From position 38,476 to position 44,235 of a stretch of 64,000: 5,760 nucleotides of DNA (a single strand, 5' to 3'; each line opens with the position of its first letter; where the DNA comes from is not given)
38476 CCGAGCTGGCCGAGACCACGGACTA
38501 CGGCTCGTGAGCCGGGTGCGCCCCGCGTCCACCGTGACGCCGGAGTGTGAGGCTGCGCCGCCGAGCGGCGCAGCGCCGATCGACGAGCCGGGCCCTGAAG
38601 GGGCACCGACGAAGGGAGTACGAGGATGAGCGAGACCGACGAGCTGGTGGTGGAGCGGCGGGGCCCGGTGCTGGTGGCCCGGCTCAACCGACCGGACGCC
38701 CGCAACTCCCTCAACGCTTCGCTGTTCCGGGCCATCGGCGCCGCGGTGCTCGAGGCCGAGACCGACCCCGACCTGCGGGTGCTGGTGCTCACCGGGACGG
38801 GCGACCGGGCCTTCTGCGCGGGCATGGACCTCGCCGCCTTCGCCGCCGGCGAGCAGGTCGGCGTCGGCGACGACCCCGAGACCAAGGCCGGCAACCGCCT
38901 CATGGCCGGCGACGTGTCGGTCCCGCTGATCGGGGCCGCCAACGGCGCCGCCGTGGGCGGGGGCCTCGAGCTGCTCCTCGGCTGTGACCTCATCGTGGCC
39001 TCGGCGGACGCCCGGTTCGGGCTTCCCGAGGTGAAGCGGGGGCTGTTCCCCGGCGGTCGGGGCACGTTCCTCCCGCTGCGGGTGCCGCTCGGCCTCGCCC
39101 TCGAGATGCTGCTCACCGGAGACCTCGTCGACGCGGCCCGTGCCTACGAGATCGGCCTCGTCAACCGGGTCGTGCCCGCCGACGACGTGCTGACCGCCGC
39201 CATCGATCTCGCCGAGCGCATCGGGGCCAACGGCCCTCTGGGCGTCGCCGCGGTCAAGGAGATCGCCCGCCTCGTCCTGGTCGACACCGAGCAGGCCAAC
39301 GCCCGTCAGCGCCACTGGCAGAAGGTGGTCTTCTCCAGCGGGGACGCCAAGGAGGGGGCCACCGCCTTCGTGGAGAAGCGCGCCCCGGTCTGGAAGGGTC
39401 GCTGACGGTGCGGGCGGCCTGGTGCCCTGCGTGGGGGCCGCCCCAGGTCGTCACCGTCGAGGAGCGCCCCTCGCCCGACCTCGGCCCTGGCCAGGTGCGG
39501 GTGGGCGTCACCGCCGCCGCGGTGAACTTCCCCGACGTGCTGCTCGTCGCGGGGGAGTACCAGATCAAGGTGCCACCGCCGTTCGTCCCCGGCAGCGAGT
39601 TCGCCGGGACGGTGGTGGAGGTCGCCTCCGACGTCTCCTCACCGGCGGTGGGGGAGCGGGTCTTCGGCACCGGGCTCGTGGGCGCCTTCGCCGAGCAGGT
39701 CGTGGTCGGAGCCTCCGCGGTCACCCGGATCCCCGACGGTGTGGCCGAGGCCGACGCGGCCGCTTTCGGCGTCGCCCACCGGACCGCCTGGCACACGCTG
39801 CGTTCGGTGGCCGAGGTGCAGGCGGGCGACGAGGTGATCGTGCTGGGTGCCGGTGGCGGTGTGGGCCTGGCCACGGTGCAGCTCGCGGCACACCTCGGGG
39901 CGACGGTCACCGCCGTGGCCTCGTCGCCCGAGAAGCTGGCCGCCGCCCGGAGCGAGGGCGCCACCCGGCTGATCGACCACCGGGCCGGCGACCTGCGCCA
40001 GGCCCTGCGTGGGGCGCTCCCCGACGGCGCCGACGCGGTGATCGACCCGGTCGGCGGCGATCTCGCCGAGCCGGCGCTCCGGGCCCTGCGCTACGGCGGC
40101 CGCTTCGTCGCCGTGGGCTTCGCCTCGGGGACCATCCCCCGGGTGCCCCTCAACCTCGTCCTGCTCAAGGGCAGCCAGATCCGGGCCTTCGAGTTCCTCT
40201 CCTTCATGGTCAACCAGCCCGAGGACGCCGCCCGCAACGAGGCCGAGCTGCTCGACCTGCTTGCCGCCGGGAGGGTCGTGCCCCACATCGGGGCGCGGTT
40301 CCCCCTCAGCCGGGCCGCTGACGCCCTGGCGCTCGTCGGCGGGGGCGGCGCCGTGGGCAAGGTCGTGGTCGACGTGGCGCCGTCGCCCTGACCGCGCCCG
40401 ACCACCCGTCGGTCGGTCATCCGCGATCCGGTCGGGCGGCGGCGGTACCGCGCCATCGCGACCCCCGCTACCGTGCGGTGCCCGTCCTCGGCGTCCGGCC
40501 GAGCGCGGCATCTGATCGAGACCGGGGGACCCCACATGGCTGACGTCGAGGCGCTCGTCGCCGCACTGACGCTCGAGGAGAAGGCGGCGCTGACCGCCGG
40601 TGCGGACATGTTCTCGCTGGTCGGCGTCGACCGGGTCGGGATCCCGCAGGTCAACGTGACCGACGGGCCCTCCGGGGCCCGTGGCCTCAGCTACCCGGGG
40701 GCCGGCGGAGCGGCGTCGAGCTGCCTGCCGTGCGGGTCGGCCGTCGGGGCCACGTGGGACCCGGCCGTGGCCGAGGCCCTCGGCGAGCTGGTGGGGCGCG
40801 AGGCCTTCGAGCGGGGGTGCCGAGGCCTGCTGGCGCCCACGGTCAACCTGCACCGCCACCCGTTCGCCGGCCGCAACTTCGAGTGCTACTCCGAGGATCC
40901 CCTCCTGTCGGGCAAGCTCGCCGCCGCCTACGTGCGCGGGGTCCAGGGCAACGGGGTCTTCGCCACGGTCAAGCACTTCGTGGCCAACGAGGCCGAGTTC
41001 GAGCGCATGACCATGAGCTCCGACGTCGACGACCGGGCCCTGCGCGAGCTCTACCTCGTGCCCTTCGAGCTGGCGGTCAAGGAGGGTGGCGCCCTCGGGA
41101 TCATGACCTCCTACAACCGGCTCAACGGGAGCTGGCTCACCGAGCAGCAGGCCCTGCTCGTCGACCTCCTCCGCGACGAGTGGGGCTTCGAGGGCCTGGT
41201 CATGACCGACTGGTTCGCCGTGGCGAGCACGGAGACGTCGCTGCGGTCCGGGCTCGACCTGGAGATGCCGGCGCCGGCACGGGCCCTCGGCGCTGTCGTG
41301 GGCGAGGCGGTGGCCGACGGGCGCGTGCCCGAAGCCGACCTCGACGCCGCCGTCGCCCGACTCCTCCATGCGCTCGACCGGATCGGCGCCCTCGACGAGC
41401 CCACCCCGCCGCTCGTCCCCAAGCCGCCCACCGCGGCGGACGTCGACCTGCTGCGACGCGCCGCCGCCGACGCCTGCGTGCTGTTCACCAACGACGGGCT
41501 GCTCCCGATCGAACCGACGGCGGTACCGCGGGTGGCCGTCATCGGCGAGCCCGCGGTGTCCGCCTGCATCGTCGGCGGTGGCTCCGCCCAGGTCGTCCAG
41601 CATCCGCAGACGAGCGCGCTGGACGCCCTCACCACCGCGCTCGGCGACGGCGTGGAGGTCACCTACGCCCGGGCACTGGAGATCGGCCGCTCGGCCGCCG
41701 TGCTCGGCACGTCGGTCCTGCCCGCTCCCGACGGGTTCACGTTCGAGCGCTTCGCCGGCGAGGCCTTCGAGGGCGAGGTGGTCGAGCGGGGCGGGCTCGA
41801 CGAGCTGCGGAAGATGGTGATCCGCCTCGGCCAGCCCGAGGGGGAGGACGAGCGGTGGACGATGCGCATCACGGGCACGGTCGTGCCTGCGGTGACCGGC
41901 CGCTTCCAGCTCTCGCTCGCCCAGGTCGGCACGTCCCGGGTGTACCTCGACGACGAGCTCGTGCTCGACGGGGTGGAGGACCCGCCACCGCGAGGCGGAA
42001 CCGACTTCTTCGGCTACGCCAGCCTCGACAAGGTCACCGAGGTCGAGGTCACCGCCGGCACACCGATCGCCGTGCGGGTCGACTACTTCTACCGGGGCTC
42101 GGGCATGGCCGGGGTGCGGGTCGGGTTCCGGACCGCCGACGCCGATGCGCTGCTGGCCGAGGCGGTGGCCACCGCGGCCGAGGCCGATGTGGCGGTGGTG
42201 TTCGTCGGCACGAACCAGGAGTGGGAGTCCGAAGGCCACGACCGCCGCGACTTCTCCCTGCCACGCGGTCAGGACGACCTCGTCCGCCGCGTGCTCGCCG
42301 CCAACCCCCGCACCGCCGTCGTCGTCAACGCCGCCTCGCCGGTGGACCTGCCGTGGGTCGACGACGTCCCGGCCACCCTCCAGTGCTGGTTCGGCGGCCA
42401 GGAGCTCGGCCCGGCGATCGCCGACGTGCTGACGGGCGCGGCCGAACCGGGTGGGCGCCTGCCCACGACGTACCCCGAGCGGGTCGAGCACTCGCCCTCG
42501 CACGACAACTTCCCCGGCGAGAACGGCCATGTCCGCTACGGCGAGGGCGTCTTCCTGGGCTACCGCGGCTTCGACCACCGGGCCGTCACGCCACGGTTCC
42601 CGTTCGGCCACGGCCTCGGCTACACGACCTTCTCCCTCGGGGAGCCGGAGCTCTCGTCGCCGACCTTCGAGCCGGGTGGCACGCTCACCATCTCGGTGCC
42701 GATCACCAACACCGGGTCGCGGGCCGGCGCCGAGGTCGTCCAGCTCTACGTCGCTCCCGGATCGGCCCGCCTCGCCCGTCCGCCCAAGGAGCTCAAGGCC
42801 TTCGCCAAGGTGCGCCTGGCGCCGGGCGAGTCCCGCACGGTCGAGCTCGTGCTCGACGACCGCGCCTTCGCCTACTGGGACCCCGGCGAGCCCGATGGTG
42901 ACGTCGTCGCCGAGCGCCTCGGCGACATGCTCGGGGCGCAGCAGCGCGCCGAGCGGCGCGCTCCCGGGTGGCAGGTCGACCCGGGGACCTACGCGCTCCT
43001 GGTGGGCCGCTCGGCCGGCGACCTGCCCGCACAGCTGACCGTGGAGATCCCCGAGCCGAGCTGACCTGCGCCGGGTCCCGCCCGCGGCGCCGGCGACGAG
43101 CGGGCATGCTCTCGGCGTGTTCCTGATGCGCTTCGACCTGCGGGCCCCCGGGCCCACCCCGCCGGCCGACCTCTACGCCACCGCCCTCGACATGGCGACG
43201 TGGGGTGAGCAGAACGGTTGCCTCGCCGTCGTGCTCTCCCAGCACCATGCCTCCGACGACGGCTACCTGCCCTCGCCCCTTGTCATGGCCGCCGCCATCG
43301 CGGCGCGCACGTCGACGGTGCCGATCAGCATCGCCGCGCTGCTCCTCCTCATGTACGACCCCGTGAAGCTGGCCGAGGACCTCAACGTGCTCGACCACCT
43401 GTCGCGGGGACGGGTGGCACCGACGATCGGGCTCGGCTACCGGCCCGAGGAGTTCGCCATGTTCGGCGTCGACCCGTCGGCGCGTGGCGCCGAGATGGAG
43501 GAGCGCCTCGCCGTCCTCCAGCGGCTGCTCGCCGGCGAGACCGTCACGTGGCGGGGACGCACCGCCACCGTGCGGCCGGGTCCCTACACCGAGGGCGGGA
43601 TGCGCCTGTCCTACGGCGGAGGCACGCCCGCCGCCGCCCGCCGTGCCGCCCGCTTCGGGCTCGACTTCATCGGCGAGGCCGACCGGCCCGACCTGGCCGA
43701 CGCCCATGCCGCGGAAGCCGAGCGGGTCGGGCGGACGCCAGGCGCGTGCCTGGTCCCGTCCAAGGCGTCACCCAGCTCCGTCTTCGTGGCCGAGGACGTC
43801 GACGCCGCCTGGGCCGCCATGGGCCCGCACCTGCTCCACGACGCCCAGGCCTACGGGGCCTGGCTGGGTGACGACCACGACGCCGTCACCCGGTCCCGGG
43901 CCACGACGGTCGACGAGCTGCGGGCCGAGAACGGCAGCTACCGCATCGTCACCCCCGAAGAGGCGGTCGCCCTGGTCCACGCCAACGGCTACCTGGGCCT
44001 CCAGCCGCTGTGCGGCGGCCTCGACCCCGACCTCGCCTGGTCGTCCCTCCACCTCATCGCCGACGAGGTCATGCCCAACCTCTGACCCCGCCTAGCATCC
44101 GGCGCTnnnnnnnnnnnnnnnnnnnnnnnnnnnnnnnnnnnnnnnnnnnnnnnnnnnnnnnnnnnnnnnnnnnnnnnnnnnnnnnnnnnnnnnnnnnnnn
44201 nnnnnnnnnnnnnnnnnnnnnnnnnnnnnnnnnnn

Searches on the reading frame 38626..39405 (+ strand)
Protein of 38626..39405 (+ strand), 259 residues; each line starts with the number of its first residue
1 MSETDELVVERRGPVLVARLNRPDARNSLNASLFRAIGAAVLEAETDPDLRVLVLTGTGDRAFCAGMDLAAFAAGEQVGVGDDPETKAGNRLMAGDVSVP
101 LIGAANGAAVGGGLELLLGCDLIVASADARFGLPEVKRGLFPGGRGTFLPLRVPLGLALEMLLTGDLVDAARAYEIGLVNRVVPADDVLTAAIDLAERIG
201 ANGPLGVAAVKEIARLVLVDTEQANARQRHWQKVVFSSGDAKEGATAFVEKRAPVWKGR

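Call 69: search_protein_families(library=pfam, proteins=[window:38626-39405:+], max_evalue=0.0001)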
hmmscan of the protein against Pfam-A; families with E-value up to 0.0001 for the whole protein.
window:38626-39405:+ (259 aa): 2 families
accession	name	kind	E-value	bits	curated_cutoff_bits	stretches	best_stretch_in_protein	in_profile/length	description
PF00378.25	ECH_1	-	8.3e-54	183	27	1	13-258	4-250/251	Enoyl-CoA hydratase/isomerase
PF16113.10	ECH_2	-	1.6e-30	107.2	27.2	1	17-243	3-233/335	Enoyl-CoA hydratase/isomerase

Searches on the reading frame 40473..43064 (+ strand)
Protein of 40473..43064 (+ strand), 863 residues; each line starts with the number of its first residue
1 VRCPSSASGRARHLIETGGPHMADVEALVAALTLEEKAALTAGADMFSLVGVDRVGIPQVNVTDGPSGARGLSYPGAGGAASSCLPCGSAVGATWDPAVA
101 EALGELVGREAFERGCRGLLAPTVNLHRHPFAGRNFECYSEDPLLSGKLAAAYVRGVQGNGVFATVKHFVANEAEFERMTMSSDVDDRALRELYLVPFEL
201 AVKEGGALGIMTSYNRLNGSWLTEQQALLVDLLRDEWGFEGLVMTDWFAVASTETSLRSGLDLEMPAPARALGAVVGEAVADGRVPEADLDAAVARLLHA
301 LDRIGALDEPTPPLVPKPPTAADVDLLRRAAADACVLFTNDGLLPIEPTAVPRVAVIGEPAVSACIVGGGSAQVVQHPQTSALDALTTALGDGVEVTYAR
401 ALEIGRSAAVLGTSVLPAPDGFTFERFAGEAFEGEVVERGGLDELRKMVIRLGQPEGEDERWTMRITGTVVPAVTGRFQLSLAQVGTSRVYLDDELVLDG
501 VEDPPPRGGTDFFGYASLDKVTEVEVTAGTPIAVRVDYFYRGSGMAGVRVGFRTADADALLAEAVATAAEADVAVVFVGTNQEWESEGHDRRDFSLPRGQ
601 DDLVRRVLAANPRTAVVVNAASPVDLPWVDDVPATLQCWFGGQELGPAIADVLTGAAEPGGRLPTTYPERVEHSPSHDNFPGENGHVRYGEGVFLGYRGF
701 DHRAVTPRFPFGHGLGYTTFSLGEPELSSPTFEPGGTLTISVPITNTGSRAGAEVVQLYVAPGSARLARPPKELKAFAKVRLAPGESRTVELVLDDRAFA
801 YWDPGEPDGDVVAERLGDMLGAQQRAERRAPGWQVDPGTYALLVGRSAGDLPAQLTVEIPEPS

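Call 41: search_protein_families(library=pfam, proteins=[window:40473-43064:+], max_evalue=0.00001)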
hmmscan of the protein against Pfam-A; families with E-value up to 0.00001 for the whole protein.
window:40473-43064:+ (863 aa): 4 families
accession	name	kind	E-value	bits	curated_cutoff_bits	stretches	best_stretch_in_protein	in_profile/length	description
PF01915.27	Glyco_hydro_3_C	-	3e-51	174.7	31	1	336-697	2-200/200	Glycosyl hydrolase family 3 C-terminal domain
PF00933.27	Glyco_hydro_3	-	1e-40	140.6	27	1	78-299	79-315/316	Glycosyl hydrolase family 3 N terminal domain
PF14310.12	Fn3-like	-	1e-22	80.5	25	1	754-805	1-52/71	Fibronectin type III-like domain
PF07691.17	PA14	-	1.8e-09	38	24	1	459-544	43-124/147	PA14 domain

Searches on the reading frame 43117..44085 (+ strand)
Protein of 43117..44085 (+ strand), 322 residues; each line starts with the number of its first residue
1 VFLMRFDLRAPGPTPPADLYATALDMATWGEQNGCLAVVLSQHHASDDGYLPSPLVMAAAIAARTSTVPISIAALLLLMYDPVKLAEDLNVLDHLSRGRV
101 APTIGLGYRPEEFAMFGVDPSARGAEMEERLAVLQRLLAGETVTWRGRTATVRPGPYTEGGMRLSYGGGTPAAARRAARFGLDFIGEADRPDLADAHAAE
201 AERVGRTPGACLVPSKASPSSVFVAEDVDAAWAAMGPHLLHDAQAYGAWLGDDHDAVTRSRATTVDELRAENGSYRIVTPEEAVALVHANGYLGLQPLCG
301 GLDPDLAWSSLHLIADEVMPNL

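Call 69: search_protein_families(library=pfam, proteins=[window:43117-44085:+], max_evalue=0.0001)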
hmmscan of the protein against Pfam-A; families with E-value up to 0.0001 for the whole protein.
window:43117-44085:+ (322 aa): 1 family
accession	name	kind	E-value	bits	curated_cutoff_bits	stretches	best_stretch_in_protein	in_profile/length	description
PF00296.26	Bac_luciferase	-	2.3e-38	132.8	27.9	1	14-289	16-306/314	Luciferase-like monooxygenase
